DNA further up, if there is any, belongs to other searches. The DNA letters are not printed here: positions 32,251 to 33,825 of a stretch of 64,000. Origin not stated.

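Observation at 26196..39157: Orphan catabolic island mixing a 2-oxoacid-dehydrogenase E2 and fused E1 with two class II aldolase-fold proteins, two phosphoesterases and three dehydrogenases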

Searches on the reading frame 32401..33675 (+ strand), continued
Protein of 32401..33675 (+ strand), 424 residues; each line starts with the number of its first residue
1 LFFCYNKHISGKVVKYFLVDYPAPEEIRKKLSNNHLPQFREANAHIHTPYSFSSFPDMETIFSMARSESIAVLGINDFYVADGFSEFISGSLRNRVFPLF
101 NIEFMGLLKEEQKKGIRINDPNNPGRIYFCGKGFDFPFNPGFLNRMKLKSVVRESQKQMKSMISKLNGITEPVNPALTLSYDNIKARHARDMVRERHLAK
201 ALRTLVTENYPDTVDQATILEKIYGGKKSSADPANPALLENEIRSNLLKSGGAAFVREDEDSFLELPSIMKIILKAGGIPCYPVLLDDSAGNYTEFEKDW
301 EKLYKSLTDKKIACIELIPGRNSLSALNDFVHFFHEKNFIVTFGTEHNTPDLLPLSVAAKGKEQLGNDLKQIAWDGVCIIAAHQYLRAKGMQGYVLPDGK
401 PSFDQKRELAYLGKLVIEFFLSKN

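Call 71: search_protein_families(library=ncbifam, proteins=[L044:8807-10012:+, L044:11257-12459:+, L044:16035-17531:+, L044:13797-15839:+, L055:107-1591:-, L055:1760-2866:-, L017:8989-9993:+, L017:8217-8861:+, L057:15667-16332:+], max_evalue=1e-10)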
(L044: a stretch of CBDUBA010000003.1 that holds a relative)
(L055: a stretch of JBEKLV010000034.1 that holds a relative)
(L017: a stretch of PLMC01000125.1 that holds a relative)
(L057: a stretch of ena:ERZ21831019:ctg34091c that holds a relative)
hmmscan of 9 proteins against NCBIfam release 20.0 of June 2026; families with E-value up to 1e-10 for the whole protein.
L044:8807-10012:+ (401 aa): 9 families
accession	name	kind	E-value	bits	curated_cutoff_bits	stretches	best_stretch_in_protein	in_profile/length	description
NF002650.0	PRK02318.2-2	equivalog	1.1e-62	212.4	359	1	3-392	2-382/388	mannitol-1-phosphate 5-dehydrogenase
NF002652.0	PRK02318.2-5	equivalog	3.6e-62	210.6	356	1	4-378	3-364/377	mannitol-1-phosphate 5-dehydrogenase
NF002646.0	PRK02318.1-2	equivalog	3.2e-59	200.9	368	1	3-376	2-365/382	mannitol-1-phosphate 5-dehydrogenase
NF002647.0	PRK02318.1-3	equivalog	3.6e-53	181.2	357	1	1-374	1-365/384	mannitol-1-phosphate 5-dehydrogenase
NF002648.0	PRK02318.1-4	equivalog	2.6e-50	171.8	719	1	3-377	2-366/382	mannitol-1-phosphate 5-dehydrogenase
NF002653.0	PRK02318.2-6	equivalog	1.3e-46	159.4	404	1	1-373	1-362/387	mannitol-1-phosphate 5-dehydrogenase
NF002649.0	PRK02318.2-1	equivalog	1.4e-46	159.1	422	1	5-373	4-362/386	mannitol-1-phosphate 5-dehydrogenase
NF002651.0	PRK02318.2-4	equivalog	1.7e-34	119.5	269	1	2-325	4-302/368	mannitol-1-phosphate 5-dehydrogenase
NF002645.0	PRK02318.1-1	equivalog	1.5e-30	106.7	389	1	3-316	2-298/368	mannitol-1-phosphate 5-dehydrogenase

L044:11257-12459:+ (400 aa): 184 families (the best 25 are shown)
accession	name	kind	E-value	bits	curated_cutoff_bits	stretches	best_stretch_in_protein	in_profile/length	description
NF009050.0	PRK12384.1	equivalog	2.1e-68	230.8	307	1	131-398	2-258/259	sorbitol-6-phosphate dehydrogenase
NF005559.1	PRK07231.1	subfamily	7.8e-49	166.4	215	1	130-397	3-248/249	glucose 1-dehydrogenase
NF004198.0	PRK05653.1-3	equivalog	5.3e-47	160.4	296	1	131-320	7-188/248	3-oxoacyl-ACP reductase FabG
NF052558.1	MBtsdlDhBudC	equivalog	1.6e-44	152.4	270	1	131-319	3-180/250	meso-2,3-butanediol dehydrogenase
NF009093.0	PRK12429.1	subfamily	1.6e-43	148.9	258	1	131-398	5-258/259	3-hydroxybutyrate dehydrogenase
NF005472.0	PRK07067.1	equivalog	2e-43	148.8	338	1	128-398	3-256/257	L-iditol 2-dehydrogenase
NF004791.0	PRK06138.1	equivalog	2.8e-43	148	312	1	129-397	3-250/252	SDR family oxidoreductase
TIGR02632.1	RhaD_aldol-ADH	equivalog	1.1e-42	146.4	567.75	1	128-396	411-670/676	bifunctional rhamnulose-1-phosphate aldolase/short-chain dehydrogenase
NF053702.1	TrHdxCHCADhChcB1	equivalog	2.1e-42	145.2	400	1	128-333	1-199/250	trans-4-hydroxycyclohexanecarboxylate dehydrogenase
TIGR01830.1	3oxo_ACP_reduc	equivalog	1.1e-41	143.1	297.75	1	135-319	2-179/239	3-oxoacyl-[acyl-carrier-protein] reductase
NF006189.0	PRK08324.1-3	equivalog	2.8e-41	141.7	634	1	129-396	436-695/701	bifunctional rhamnulose-1-phosphate aldolase/short-chain dehydrogenase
NF004818.0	PRK06172.1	equivalog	5.9e-41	140.5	336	1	130-397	6-251/253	SDR family oxidoreductase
TIGR02415.1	23BDH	subfamily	1e-40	139.7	304.35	1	132-396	1-251/254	acetoin reductase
NF009466.0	PRK12826.1-2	subfamily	1.7e-40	139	222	1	131-398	3-246/248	3-oxoacyl-ACP reductase FabG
NF004202.0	PRK05653.2-2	equivalog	1.8e-40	139.1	333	1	130-322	6-191/259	3-oxoacyl-ACP reductase FabG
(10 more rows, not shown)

L044:16035-17531:+ (498 aa): 4 families
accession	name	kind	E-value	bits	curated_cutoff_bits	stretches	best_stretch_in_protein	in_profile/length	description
TIGR01312.1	XylB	equivalog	2.8e-14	52.6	380.25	1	10-288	4-281/481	xylulokinase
TIGR02627.1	rhamnulo_kin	equivalog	9.3e-14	50.8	527.95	1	44-273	43-263/454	rhamnulokinase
TIGR02628.1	fuculo_kin_coli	equivalog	1.8e-11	43.7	470.9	1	59-277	62-274/465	L-fuculokinase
NF007925.0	PRK10640.1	equivalog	4.6e-11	41.8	639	1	44-275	49-271/489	rhamnulokinase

L044:13797-15839:+ (680 aa): 4 families
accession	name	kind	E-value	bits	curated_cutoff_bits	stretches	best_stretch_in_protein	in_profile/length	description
TIGR00232.1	tktlase_bact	equivalog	3.4e-185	617.1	682.25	1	8-672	2-649/654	transketolase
NF004558.0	PRK05899.2-4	equivalog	9.3e-153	510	788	1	5-673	2-647/651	transketolase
NF004559.0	PRK05899.2-5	equivalog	2.4e-74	250.7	488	1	6-597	18-536/627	transketolase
NF004556.0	PRK05899.2-2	equivalog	1.5e-64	218.4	575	1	7-676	18-638/639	transketolase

L055:107-1591:- (494 aa): 8 families
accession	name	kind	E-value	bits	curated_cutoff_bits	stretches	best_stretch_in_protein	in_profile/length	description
TIGR02627.1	rhamnulo_kin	equivalog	2.6e-158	527.3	527.95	1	8-468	2-454/454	rhamnulokinase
NF007925.0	PRK10640.1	equivalog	5.5e-141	470.3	639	1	1-483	1-475/489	rhamnulokinase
TIGR02628.1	fuculo_kin_coli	equivalog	9.9e-44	150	470.9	1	45-461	42-454/465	L-fuculokinase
TIGR01312.1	XylB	equivalog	1.1e-22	80.3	380.25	1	93-482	88-472/481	xylulokinase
NF008187.0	PRK10939.1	equivalog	3.9e-17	62.1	528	0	4-264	4-267/521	autoinducer-2 kinase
TIGR01311.1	glycerol_kin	equivalog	2.4e-16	59.2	590.35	0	364-480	364-479/496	glycerol kinase GlpK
NF003154.0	PRK04123.1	equivalog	2e-11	43.3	428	0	369-484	411-528/554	ribulokinase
NF000756.0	PRK00047.1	subfamily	3.8e-11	42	498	0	365-456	367-459/502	glycerol kinase GlpK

L055:1760-2866:- (368 aa): 13 families
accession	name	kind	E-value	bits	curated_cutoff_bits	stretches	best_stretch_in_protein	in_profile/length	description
NF006196.0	PRK08324.2-4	equivalog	1.2e-33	116.5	831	1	8-361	19-397/657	bifunctional aldolase/short-chain dehydrogenase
NF006190.0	PRK08324.1-4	equivalog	1.7e-25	89.2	1014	1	6-192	18-203/689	bifunctional aldolase/short-chain dehydrogenase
NF006195.0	PRK08324.2-3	equivalog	6.2e-24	84.2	931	1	22-282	41-313/678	bifunctional aldolase/short-chain dehydrogenase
TIGR02632.1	RhaD_aldol-ADH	equivalog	2.9e-23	82.2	567.75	1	9-194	4-191/676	bifunctional rhamnulose-1-phosphate aldolase/short-chain dehydrogenase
NF006192.0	PRK08324.1-6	equivalog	1.2e-18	66.9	639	1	21-217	41-240/685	bifunctional aldolase/short-chain dehydrogenase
NF006197.0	PRK08324.2-5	equivalog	1.3e-18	66.7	627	1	12-199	23-208/583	bifunctional aldolase/short-chain dehydrogenase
NF006194.0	PRK08324.2-2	equivalog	8e-17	61.1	686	1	8-199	26-213/703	bifunctional aldolase/short-chain dehydrogenase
NF006189.0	PRK08324.1-3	equivalog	5.4e-16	58.1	634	1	36-198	65-216/701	bifunctional rhamnulose-1-phosphate aldolase/short-chain dehydrogenase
NF006191.0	PRK08324.1-5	equivalog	6e-16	58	1240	1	35-213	67-237/706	bifunctional aldolase/short-chain dehydrogenase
NF006188.0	PRK08324.1-1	equivalog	8.3e-16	57.4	1152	1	34-254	45-255/679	bifunctional aldolase/short-chain dehydrogenase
NF006193.0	PRK08324.2-1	subfamily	1.1e-13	50.2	1213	0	4-205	25-243/705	bifunctional aldolase/short-chain dehydrogenase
NF040649.1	FucA_Meth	equivalog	1.6e-13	51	250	0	299-337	140-178/179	L-fuculose phosphate aldolase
TIGR03328.1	salvage_mtnB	equivalog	4.5e-11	42.6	137.05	0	18-131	9-100/194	methylthioribulose 1-phosphate dehydratase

L017:8989-9993:+ (334 aa): 7 families
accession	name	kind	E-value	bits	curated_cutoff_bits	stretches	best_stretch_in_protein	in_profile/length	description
NF049922.1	MethglyxlRedYdjG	equivalog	6.5e-69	232.4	550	1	3-325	1-321/326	NADH-dependent methylglyoxal reductase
NF007388.0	PRK09912.1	subfamily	2.6e-29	102.2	448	1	2-330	12-337/346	L-glyceraldehyde 3-phosphate reductase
NF007912.0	PRK10625.1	equivalog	2e-26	93.2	415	1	5-322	3-335/346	NADP(H)-dependent aldo-keto reductase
TIGR01293.1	Kv_beta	subfamily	1.1e-23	83.7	365.4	1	3-312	1-304/319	voltage-dependent potassium channel subunit beta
NF007695.0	PRK10376.1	subfamily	2.7e-19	69.3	280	1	7-222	9-215/290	oxidoreductase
NF008377.0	PRK11172.1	equivalog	5.7e-19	68.4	327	1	38-225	18-184/267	2,5-didehydrogluconate reductase DkgB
NF008598.0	PRK11565.1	equivalog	3.8e-16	59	425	0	121-185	87-156/275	2,5-didehydrogluconate reductase DkgA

L017:8217-8861:+ (214 aa): 21 families
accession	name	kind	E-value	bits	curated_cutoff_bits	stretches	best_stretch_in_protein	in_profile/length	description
TIGR02009.1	PGMB-YQAB-SF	subfamily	5.7e-33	114.7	153.35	1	2-185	1-186/186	beta-phosphoglucomutase family hydrolase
NF008087.0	PRK10826.1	equivalog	4.2e-26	91.9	191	1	2-188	7-194/222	hexitol phosphatase HxpB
TIGR01990.1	bPGM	equivalog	1.8e-25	90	189.4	1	2-185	1-186/187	beta-phosphoglucomutase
TIGR01449.2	PGP_bact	equivalog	4.1e-24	85.3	180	1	5-208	1-210/213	phosphoglycolate phosphatase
NF007854.0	PRK10563.1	equivalog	7.8e-24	84.6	211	1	2-182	4-182/221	6-phosphogluconate phosphatase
NF008610.0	PRK11587.1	equivalog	9.2e-24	84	282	1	3-206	4-202/219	sugar phosphatase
NF053653.1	InDiPhoBT2121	equivalog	2.8e-22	79.4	245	1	3-202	2-206/216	inorganic diphosphatase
NF009695.0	PRK13222.1-2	equivalog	4.3e-22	78.7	225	1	3-209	7-220/226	phosphoglycolate phosphatase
TIGR02253.1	CTE7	subfamily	4.5e-20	72.4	169.75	1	66-194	76-203/221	TIGR02253 family HAD-type hydrolase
TIGR01509.1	HAD-SF-IA-v3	subfamily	8.7e-20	71.5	29.4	1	69-183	49-152/154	HAD-IA family hydrolase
NF009697.0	PRK13222.1-4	equivalog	1.9e-18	66.7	327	1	2-189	7-197/232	phosphoglycolate phosphatase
NF009804.0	PRK13288.1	equivalog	1.2e-17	64.1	218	1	1-189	2-185/215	pyrophosphatase PpaX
NF046057.1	bifunc_MtlD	equivalog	1.6e-17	63.2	800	1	2-183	7-189/683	bifunctional mannitol-1-phosphate dehydrogenase/phosphatase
TIGR01454.1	AHBA_synth_RP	hypoth_equivalog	4.2e-17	62.5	246.65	1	5-214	1-202/205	AHBA synthesis associated protein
NF008000.0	PRK10725.1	equivalog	8.5e-17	61.9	215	1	3-185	6-185/188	fructose-1-phosphate/6-phosphogluconate phosphatase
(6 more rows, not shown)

L057:15667-16332:+ (221 aa): 6 families
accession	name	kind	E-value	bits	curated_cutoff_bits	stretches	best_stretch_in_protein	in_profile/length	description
TIGR00875.1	fsa_talC_mipB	equivalog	1.4e-58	197.9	245.95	1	1-214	1-210/213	fructose-6-phosphate aldolase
NF009299.0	PRK12656.1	equivalog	1.1e-54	185.3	214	1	1-217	1-217/222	fructose-6-phosphate aldolase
NF009296.0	PRK12653.1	subfamily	1.7e-50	171.8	306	1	4-215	4-213/220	fructose-6-phosphate aldolase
TIGR00874.1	talAB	equivalog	2e-15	57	396.2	1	61-199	100-253/317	transaldolase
TIGR02134.1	transald_staph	equivalog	1.8e-13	50.8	281.95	1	4-203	9-215/236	transaldolase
NF008965.0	PRK12309.1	equivalog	7.4e-12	45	550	0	61-199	106-259/392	transaldolase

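Call 72: find_encoding_contigs(protein=P0269, flank=10000, max_places=1)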
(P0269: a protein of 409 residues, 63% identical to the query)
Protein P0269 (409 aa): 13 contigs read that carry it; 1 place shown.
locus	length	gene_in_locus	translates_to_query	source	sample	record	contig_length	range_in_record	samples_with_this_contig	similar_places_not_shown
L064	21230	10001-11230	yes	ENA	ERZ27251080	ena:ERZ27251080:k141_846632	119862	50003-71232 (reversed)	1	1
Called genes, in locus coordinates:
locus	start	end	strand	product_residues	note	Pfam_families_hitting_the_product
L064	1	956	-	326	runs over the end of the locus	PF05721:PhyH (weak)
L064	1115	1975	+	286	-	PF12833:HTH_18, PF00165:HTH_AraC (weak)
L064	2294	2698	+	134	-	-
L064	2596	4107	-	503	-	-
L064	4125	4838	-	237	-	PF00392:GntR, PF07702:UTRA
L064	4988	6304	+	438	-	PF00364:Biotin_lipoyl, PF02817:E3_binding, PF00198:2-oxoacid_dh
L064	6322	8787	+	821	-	PF00676:E1_dh, PF02779:Transket_pyr, PF02780:Transketolase_C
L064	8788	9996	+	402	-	PF01232:Mannitol_dh, PF08125:Mannitol_dh_C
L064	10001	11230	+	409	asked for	PF02811:PHP (weak)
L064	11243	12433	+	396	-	PF00106:adh_short, PF08659:KR, PF13561:adh_short_C2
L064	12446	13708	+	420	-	PF08240:ADH_N, PF00107:ADH_zinc_N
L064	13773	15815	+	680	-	PF00456:Transketolase_N, PF02779:Transket_pyr, PF22613:Transketolase_C_1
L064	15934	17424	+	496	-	PF00370:FGGY_N, PF21546:FGGY_C_2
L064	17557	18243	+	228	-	-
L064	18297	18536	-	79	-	PF10678:DUF2492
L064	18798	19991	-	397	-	PF00155:Aminotran_1_2, PF12897:Asp_aminotransf (weak)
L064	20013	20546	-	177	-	PF14117:DUF4287, PF18899:DUF5655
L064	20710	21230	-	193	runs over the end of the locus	PF00903:Glyoxalase, PF13669:Glyoxalase_4 (weak)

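Call 73: find_encoding_contigs(protein=P0283, flank=10000, max_places=1)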
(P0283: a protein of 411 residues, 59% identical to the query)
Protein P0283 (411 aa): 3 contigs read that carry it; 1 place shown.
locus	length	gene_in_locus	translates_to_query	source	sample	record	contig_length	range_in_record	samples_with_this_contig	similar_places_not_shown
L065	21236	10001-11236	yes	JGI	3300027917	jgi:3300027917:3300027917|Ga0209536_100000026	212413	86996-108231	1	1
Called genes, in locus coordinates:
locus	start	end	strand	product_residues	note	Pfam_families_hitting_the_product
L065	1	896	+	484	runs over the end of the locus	PF03446:NAD_binding_2, PF00393:6PGD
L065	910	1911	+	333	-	PF00356:LacI, PF00532:Peripla_BP_1, PF13407:Peripla_BP_4, PF13377:Peripla_BP_3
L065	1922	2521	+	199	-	PF00702:Hydrolase, PF13419:HAD_2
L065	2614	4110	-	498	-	-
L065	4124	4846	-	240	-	PF00392:GntR, PF07702:UTRA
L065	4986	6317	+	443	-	PF00364:Biotin_lipoyl, PF02817:E3_binding (weak), PF00198:2-oxoacid_dh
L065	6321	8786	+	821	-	PF00676:E1_dh, PF02779:Transket_pyr, PF02780:Transketolase_C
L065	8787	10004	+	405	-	PF01232:Mannitol_dh, PF08125:Mannitol_dh_C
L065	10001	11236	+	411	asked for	PF02811:PHP (weak)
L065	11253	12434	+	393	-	PF00106:adh_short, PF08659:KR, PF13561:adh_short_C2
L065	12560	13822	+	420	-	PF08240:ADH_N (weak), PF00107:ADH_zinc_N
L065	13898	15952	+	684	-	PF00456:Transketolase_N, PF02779:Transket_pyr, PF22613:Transketolase_C_1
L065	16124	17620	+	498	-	PF00370:FGGY_N, PF21546:FGGY_C_2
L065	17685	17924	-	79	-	PF10678:DUF2492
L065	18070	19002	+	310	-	PF01156:IU_nuc_hydro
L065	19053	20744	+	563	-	PF18962:Por_Secre_tail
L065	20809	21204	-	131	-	-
